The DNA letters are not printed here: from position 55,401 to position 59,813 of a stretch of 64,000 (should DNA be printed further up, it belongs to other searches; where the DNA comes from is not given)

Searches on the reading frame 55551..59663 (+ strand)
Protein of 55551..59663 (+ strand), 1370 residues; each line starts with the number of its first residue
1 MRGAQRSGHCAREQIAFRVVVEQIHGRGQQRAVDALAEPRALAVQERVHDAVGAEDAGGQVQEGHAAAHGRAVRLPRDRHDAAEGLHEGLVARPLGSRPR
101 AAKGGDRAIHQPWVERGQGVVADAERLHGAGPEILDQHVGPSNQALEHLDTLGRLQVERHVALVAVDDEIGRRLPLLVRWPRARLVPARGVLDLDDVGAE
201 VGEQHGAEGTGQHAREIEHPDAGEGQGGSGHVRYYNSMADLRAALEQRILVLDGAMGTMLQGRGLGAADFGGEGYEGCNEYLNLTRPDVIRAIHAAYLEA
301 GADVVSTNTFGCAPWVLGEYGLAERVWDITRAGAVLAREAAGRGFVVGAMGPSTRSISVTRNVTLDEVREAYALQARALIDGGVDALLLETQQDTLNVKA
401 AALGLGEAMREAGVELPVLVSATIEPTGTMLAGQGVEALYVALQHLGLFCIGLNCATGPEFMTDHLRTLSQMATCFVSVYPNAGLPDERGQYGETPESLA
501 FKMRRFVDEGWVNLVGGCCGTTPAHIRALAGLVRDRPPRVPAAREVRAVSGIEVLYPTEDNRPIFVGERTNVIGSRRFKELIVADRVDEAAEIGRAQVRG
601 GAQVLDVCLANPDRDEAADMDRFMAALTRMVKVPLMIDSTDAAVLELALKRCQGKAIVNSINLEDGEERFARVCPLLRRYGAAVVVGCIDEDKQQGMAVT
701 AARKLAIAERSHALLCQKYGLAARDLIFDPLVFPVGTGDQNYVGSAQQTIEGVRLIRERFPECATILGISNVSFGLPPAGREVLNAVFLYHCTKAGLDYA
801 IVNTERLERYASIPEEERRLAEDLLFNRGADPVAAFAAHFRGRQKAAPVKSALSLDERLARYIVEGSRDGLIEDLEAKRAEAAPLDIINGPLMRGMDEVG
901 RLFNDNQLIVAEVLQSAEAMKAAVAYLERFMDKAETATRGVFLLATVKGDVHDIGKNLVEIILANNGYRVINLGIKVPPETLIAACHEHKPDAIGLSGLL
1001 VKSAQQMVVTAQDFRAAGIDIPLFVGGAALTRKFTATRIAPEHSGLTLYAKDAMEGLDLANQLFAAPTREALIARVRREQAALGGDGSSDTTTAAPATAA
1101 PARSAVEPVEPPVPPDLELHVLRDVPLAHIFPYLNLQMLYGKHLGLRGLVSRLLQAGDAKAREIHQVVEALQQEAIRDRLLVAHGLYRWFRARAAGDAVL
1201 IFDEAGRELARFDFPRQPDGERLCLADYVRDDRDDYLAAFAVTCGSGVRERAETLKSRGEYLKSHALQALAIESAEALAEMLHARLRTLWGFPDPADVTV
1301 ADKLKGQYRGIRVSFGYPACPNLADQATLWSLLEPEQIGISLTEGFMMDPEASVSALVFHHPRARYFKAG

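Call 51: search_protein_families(library=pfam, proteins=[window:55551-59663:+], max_evalue=0.00001)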
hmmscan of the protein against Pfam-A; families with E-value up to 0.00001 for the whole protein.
window:55551-59663:+ (1370 aa): 5 families
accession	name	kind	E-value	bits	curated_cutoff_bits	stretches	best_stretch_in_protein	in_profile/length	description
PF02574.22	S-methyl_trans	-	1.3e-83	281.5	22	1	250-531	1-281/283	Homocysteine S-methyltransferase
PF02965.22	Met_synt_B12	-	4.4e-50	171.1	25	1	1127-1370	2-258/273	Vitamin B12 dependent methionine synthase, activation domain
PF00809.28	Pterin_bind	-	2.8e-42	145.5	25.5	1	567-803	1-244/244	Pterin binding enzyme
PF02607.22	B12-binding_2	-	1.1e-20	74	23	1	856-928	2-74/74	B12 binding domain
PF02310.24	B12-binding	-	5.8e-18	65.3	32.1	1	942-1032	3-95/121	B12 binding domain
